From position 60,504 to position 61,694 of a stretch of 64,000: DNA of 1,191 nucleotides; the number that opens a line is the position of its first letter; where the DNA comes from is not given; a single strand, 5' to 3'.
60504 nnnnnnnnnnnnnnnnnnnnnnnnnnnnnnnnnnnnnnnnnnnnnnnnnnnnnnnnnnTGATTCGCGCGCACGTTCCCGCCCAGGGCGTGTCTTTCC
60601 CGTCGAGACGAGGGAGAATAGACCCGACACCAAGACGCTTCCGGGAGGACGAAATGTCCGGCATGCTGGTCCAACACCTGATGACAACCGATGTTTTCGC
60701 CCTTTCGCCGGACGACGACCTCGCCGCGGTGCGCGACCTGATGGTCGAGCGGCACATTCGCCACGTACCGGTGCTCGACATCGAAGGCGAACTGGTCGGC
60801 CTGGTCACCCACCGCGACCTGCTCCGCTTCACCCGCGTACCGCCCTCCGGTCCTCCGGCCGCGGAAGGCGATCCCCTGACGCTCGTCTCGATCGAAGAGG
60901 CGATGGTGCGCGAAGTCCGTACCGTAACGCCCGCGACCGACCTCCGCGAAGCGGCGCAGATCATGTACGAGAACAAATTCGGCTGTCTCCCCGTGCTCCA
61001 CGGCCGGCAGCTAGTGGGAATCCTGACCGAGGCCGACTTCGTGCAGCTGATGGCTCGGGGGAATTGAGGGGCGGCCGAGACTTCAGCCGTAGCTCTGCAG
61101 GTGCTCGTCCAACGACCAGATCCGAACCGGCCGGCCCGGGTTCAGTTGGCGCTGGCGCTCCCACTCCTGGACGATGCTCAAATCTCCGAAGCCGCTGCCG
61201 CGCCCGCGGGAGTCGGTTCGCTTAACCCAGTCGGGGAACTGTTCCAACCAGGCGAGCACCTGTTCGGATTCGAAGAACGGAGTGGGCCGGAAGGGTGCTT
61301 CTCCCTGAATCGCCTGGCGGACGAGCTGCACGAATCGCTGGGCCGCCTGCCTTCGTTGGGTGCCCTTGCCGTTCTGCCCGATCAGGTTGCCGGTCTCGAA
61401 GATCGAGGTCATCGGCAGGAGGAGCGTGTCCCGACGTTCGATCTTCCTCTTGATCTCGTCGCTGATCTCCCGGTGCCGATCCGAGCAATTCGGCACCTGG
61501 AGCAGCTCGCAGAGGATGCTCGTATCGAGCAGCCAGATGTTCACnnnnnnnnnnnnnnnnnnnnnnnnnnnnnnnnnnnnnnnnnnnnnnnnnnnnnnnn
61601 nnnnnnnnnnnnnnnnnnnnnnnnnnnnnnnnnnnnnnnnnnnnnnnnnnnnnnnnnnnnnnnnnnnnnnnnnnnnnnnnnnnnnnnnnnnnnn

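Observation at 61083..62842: Translationally coupled ABC/SMC-type ATPase + PIN nuclease pair: candidate undescribed two-gene defence module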

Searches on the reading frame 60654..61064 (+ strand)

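Call 82: search_protein_families(library=pfam, proteins=[window:60654-61064:+], max_evalue=0.001)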
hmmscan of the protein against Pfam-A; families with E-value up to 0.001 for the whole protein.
window:60654-61064:+ (137 aa): 1 family
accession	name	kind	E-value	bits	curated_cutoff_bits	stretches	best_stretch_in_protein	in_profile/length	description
PF00571.33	CBS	-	9.2e-31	106.4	24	2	6-59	1-54/57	CBS domain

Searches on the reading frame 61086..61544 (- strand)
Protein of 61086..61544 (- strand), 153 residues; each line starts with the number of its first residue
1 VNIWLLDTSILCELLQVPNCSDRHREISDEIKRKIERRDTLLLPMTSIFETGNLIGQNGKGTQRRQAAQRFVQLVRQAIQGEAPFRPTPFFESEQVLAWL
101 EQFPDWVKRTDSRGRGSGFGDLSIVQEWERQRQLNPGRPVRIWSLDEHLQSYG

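Call 3: search_protein_families(library=pfam, proteins=[window:61086-61544:-], max_evalue=1)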
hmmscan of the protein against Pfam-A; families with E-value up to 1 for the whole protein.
window:61086-61544:- (153 aa): 2 families
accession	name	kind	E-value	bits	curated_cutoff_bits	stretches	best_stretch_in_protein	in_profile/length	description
PF23161.1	HTH_RNase_II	-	0.093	14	24.7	1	59-103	9-50/95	Double HTH domain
PF01850.27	PIN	-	0.12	13.4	23.6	1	5-76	2-59/120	PIN domain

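Call 4: search_protein_families(library=padloc, proteins=[window:61086-61544:-], max_evalue=1)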
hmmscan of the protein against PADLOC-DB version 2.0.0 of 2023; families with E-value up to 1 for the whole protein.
window:61086-61544:- (153 aa): 6 families
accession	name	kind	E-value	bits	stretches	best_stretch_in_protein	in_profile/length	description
PDLC04395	PDC-M07B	-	1.1e-56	189.3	1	2-152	3-155/161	-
PDLC04394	PDC-M07B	-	5.8e-47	157.9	1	2-152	3-148/154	-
PDLC04398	PDC-M07B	-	2.6e-40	135.5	1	32-152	2-122/127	-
PDLC04397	PDC-M07B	-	9.9e-24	82.3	1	3-151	9-163/175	-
PDLC04396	PDC-M07B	-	2.2e-14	51.8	1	4-151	6-153/165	-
PDLC04399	PDC-M07B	-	2.2e-14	51.7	1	6-127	1-123/131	-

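Call 5: search_protein_families(library=ncbifam, proteins=[window:61086-61544:-], max_evalue=1)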
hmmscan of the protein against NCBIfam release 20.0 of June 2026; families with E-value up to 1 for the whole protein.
window:61086-61544:- (153 aa): 0 families

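Call 8: find_homologous_proteins(query=window:61086-61544:-)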
Query window:61086-61544:- (153 aa): 44 proteins with E <= 0.001 among 67 candidates.
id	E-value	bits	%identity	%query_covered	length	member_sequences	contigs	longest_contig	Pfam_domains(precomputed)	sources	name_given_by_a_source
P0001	1.2e-98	345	100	100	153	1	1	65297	-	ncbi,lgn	-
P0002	6.4e-83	294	83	100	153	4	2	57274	-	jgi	-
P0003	6.6e-82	291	83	100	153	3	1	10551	-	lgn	-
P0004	9.3e-81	287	83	100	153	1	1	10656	-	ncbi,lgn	-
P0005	3.9e-50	188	59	98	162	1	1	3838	-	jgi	jgi:hypothetical protein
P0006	2.2e-49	185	59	99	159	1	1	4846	-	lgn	-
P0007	2.7e-49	185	56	99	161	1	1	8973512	-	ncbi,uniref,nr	ncbi:hypothetical protein [Corallococcus macrosporus]|uniref:PIN domain-containing protein n=1 Tax=C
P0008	4.6e-49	184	55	99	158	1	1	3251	-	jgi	-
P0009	7.2e-48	180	58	99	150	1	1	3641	-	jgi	jgi:hypothetical protein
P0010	5.5e-47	178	55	98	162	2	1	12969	-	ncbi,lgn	-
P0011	9.5e-46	174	55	98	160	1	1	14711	-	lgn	-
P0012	3.9e-45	172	57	99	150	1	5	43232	-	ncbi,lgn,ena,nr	ncbi:MAG TPA: hypothetical protein DD490_29635 [Acidobacteria bacterium]|nr:hypothetical protein [Ac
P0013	1.1e-43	167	55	99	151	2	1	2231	-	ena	-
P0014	2.3e-43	166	55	99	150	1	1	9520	-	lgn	-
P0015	2.4e-41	159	55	99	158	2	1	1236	-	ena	-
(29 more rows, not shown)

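Call 12: search_solved_structures(query=A1, max_evalue=10, show_alignments=2)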
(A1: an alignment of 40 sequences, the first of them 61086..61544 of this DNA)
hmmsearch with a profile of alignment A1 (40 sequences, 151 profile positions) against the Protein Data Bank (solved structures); distinct sequences matched with E-value up to 10: 2.
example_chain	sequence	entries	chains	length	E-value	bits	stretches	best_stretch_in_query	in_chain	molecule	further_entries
6vgb_A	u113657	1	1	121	0.95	12.5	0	69-106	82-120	De novo designed protein RO2_20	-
2q24_A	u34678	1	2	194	1.5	11.8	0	88-117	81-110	Putative tetR family transcriptional regulator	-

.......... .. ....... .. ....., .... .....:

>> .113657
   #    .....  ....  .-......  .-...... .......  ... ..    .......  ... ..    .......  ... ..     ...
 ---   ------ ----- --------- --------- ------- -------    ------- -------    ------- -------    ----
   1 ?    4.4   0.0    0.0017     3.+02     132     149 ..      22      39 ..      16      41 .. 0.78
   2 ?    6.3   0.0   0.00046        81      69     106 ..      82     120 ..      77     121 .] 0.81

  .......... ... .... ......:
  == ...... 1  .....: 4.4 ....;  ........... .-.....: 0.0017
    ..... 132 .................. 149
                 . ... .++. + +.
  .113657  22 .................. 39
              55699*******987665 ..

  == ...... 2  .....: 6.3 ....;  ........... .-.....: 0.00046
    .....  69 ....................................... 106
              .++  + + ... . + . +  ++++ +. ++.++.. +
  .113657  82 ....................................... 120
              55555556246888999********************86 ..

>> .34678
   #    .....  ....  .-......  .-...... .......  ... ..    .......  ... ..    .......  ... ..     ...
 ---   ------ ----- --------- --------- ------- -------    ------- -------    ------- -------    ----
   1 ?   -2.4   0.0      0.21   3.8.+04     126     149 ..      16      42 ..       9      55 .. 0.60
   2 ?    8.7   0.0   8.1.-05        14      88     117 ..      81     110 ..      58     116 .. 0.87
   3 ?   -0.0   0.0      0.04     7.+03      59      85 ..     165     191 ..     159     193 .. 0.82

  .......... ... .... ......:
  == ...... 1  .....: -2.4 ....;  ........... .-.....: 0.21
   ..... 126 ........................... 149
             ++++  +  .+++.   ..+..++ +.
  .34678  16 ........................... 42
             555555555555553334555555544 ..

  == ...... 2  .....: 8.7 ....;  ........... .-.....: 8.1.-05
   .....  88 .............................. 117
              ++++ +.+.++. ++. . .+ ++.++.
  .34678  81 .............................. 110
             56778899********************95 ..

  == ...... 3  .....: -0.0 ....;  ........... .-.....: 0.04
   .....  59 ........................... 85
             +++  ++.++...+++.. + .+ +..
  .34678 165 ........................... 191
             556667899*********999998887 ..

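Call 18: predict_structure(alignment_id=A1)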
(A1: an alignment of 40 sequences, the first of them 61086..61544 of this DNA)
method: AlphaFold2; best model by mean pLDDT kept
length: 153 residues; sequences in the alignment: 40
mean_pLDDT: 94.4   pTM: 0.87
mean pLDDT of the five models: 94.4, 94.3, 93.8, 93.8, 93.7
residues with pLDDT >= 90: 132; 70-90: 19; 50-70: 2; < 50: 0
segments of 3 or more residues with pLDDT < 50: none
pLDDT, mean of each block of 10 residues (from residue 1): 97 97 97 97 97 95 97 98 95 93 90 82 96 97 92 82
secondary structure, 60 per line:
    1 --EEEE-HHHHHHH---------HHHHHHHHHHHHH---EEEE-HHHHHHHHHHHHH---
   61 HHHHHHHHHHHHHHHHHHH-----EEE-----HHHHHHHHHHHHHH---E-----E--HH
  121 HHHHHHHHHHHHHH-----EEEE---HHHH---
elements in order: E3-6 H8-14 H24-36 E40-43 H45-57 H61-79 E85-87 H93-106 H119-134 E140-143 H147-150

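Call 22: fold_search(model_id=the predicted structure, library=pdb)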
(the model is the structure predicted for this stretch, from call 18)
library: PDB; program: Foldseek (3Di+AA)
matches with E <= 10: 398; with E <= 0.001: 0
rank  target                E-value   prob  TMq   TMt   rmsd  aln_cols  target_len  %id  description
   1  2fe1                  1.1e-03  1.00  0.59  0.68   3.6       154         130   12  Crystal Structure of PAE0151 from Pyrobaculum aerophilum (released 2005-12-27)
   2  4xgq_A                1.3e-03  1.00  0.56  0.63   4.3       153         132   14  Crystal structure of addiction module from Mycobacterial species (released 2015-08-12)
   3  5wz4_A                1.5e-03  1.00  0.59  0.68   4.0       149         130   16  Crystal structure of Mycobacterium tuberculosis VapC20 (Rv2549c), Sarcin-Ricin loop cleaving toxin (released 2017-10-25)
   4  3zvk_A                1.7e-03  1.00  0.50  0.56   5.5       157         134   13  Crystal structure of VapBC2 from Rickettsia felis bound to a DNA fragment from their promoter (released 2011-12-14)
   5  5wzf_B                1.9e-03  1.00  0.59  0.67   4.1       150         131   17  Crystal structure of Mycobacterium tuberculosis VapC20 (Rv2549c), Sarcin-Ricin loop cleaving toxin (released 2017-10-25)
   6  5wzf_A                2.6e-03  1.00  0.57  0.66   3.9       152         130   17  Crystal structure of Mycobacterium tuberculosis VapC20 (Rv2549c), Sarcin-Ricin loop cleaving toxin (released 2017-10-25)
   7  3zvk_B                3.2e-03  1.00  0.50  0.56   6.8       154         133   13  Crystal structure of VapBC2 from Rickettsia felis bound to a DNA fragment from their promoter (released 2011-12-14)
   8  3zvk_C                4.3e-03  1.00  0.51  0.57   6.6       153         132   12  Crystal structure of VapBC2 from Rickettsia felis bound to a DNA fragment from their promoter (released 2011-12-14)
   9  2h1c_A                5.8e-03  1.00  0.58  0.63   4.7       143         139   16  Crystal Structure of FitAcB from Neisseria gonorrhoeae (released 2006-09-26)
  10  5x3t_B                6.2e-03  1.00  0.62  0.68   4.0       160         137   16  VapBC from Mycobacterium tuberculosis (released 2017-06-07)
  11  2bsq_B                6.2e-03  1.00  0.57  0.62   4.7       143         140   17  FitAB bound to DNA (released 2006-08-24)
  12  4xgr_A                6.2e-03  1.00  0.54  0.62   4.7       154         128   15  Crystal structure of addiction module from Mycobacterial species (released 2015-08-12)
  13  2hww_A                6.5e-03  0.98  0.43  0.42   8.7       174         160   14  Structure of PIN domain of human SMG6 (released 2006-11-14)
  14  4chg_A                7.9e-03  1.00  0.55  0.62   4.4       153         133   16  Crystal structure of VapBC15 complex from Mycobacterium tuberculosis (released 2014-11-12)
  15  4xgr_C                1.1e-02  1.00  0.52  0.61   4.7       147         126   15  Crystal structure of addiction module from Mycobacterial species (released 2015-08-12)
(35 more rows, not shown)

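Call 48: search_dna_similar(query=window:61086-61544:-, collection=plasmids, mode=protein, max_rows=20)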
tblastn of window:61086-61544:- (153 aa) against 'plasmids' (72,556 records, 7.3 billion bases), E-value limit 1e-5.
Records with a match: 9; places in all: 9; records where one place covers at least 80% of the query: 9.
Best place of each record, by identity: <60% 9.
By first word of the organism name: Dolichospermum 2; Photobacterium 2; Aphanizomenonaceae 1; Anabaena 1; Acinetobacter 1; Vibrio 1; Lactococcus 1.
By predicted mobility (MOB-suite, as given by PLSDB): conjugative 4; mobilizable 3; non-mobilizable 2.
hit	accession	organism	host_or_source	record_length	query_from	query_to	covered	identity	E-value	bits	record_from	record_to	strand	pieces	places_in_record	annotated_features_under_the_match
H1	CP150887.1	Aphanizomenonaceae cyanobacterium TIOX110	-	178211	2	152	99%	43.1%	8e-35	134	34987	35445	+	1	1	hypothetical protein | ATP-binding protein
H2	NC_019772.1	Anabaena cylindrica PCC 7122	water, most likely pond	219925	2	152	99%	43.1%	2e-34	133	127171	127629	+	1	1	hypothetical protein | ATP-binding protein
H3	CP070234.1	Dolichospermum sp. DET69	freshwater metagenome,metagenomic ...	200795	2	152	99%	42.5%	2e-34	133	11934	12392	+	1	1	hypothetical protein | AAA family ATPase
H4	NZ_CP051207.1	Dolichospermum flos-aquae CCAP 1403/13F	cell culture,freshwater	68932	2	152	99%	42.5%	2e-34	133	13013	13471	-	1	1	hypothetical protein | ATP-binding protein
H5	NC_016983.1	Photobacterium damselae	-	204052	3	152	98%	37.9%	2e-27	113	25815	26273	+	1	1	hypothetical protein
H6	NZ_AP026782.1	Photobacterium damselae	-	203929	3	152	98%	37.9%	2e-27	113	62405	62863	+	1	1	hypothetical protein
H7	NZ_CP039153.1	Acinetobacter sp. 10FS3-1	pig,feces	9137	2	152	99%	37.0%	4e-26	109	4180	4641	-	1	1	hypothetical protein | ATP-binding protein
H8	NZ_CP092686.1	Vibrio campbellii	Hippocampus kuda,Pure isolate,aquarium ...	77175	3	152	98%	37.3%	6e-27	112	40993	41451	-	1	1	hypothetical protein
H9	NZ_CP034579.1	Lactococcus lactis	Single cell,Dairy fermentation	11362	2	152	99%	26.4%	3e-9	61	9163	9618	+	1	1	hypothetical protein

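Call 49: search_dna_similar(query=window:61086-61544:-, collection=phages, mode=protein, max_rows=20)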
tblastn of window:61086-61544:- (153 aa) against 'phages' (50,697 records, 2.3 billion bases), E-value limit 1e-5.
No match.

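Call 50: get_annotated_region(hit=H9, flank=6000)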
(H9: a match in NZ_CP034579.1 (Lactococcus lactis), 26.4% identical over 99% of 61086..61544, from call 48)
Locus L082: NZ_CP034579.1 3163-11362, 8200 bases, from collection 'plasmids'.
description: Lactococcus lactis subsp. lactis strain UC06 plasmid pUC06D, complete sequence
organism: Lactococcus lactis (NCBI taxid 1360)
taxonomy: Bacteria; Bacillota; Bacilli; Lactobacillales; Streptococcaceae; Lactococcus; Lactococcus lactis
host: -; source: Single cell,Dairy fermentation; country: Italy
typing (MOB-suite, as given by PLSDB): mobilizable; replicon rep_cluster_556
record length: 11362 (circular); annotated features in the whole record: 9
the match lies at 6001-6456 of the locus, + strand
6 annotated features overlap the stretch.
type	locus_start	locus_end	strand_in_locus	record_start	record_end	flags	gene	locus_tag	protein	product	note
CDS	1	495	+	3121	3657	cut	-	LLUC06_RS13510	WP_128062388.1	helix-turn-helix transcriptional regulator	-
CDS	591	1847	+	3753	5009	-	-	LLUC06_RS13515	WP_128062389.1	right-handed parallel beta-helix repeat-containing protein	-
CDS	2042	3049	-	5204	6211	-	-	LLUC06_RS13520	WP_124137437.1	hypothetical protein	-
CDS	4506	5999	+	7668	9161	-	-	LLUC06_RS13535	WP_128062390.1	AAA family ATPase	-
CDS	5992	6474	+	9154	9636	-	-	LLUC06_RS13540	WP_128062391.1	hypothetical protein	-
CDS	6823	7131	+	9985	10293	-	-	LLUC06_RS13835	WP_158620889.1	cytochrome B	-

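Call 51: get_annotated_region(hit=H7, flank=5000)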
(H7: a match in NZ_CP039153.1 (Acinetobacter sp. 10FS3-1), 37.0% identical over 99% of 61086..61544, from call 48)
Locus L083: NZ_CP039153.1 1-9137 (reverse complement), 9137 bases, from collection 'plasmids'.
description: Acinetobacter sp. 10FS3-1 plasmid p10FS3-1-10, complete sequence
organism: Acinetobacter sp. 10FS3-1 (NCBI taxid 2563897)
taxonomy: Bacteria; Pseudomonadota; Gammaproteobacteria; Moraxellales; Moraxellaceae; Acinetobacter; Acinetobacter sp. 10FS3-1
host: -; source: pig,feces; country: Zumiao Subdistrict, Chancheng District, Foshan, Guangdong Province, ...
typing (MOB-suite, as given by PLSDB): mobilizable; replicon rep_cluster_1172; relaxase MOBQ
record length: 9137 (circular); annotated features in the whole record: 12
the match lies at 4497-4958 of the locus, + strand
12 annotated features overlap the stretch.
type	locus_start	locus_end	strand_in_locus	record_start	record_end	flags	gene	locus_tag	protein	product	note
CDS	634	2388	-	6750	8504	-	mobQ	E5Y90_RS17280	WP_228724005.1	MobQ family relaxase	-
CDS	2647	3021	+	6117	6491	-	-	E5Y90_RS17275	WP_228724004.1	hypothetical protein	-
CDS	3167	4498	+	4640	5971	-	-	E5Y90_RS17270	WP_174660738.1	ATP-binding protein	-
CDS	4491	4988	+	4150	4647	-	-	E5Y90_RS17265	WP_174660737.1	hypothetical protein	-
CDS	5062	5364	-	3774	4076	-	-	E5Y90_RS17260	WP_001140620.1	helix-turn-helix domain-containing protein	-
CDS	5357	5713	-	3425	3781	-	-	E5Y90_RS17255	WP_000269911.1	type II toxin-antitoxin system RelE/ParE family toxin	-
CDS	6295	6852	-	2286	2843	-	-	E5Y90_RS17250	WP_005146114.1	TetR/AcrR family transcriptional regulator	-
CDS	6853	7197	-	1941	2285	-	-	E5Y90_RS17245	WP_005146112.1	SMR family transporter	-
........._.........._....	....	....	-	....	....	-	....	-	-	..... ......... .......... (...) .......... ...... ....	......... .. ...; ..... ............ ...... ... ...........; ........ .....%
CDS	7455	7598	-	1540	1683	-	-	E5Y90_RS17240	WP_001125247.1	hypothetical protein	-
CDS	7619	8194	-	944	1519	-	-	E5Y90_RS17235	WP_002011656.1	plasmid replication DNA-binding protein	-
CDS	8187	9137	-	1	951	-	repM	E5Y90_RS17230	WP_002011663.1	replication initiation protein RepM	GO:0006270 - DNA replication initiation [Evidence IEA]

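Call 67: find_encoding_contigs(protein=P0001, flank=10000, max_places=2)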
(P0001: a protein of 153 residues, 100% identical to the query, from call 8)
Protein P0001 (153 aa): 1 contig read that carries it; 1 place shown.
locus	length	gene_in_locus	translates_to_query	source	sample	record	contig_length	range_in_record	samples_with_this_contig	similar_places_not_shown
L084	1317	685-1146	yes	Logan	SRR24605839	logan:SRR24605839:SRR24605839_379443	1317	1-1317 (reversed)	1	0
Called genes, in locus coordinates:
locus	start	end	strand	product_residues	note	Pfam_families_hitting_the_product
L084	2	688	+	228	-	?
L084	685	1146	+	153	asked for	-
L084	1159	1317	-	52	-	?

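Call 78: search_protein_representatives(alignment_id=A1)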
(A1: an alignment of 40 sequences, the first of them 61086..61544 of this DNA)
Query: 40 sequences, 151 profile positions. Proteins with E-value up to 0.001 (for the whole library): 1106; up to 1e-10: 820; up to 1e-30: 222. The best 150 are listed.
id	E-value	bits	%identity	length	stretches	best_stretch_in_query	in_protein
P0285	1.5e-62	226.2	-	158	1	3-151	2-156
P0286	5.4e-59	214.6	-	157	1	2-150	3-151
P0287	2.6e-58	212.4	-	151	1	2-150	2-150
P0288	3.9e-58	211.8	-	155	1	2-149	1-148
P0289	5.0e-58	211.5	-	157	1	2-150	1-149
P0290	7.7e-58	210.9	-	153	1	1-151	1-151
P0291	6.3e-56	204.7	-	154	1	1-150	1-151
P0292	1.8e-55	203.2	-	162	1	1-151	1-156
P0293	2.9e-55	202.5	-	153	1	1-150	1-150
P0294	1.7e-53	196.8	-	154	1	1-149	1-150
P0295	1.8e-53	196.7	-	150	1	2-151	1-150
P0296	4.5e-53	195.4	-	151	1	1-151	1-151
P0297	6.3e-52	191.7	-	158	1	1-149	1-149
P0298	1.3e-51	190.6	-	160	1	1-150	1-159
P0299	1.3e-51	190.6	-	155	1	1-151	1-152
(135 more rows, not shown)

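Call 81: search_protein_families(library=pfam, alignment_id=A1, max_evalue=0.01)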
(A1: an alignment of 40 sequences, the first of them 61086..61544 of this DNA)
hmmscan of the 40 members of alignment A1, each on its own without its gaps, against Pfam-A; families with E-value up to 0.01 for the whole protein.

A. member 1, window:61086-61544:- (153 aa): 0 families

B. families by the number of members that match (of 40 scanned): 3 families
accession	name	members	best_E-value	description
PF01850.27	PIN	4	0.003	PIN domain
PF13638.12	PIN_4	2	1.8e-05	PIN domain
PF16289.11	PIN_12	1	0.003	PIN domain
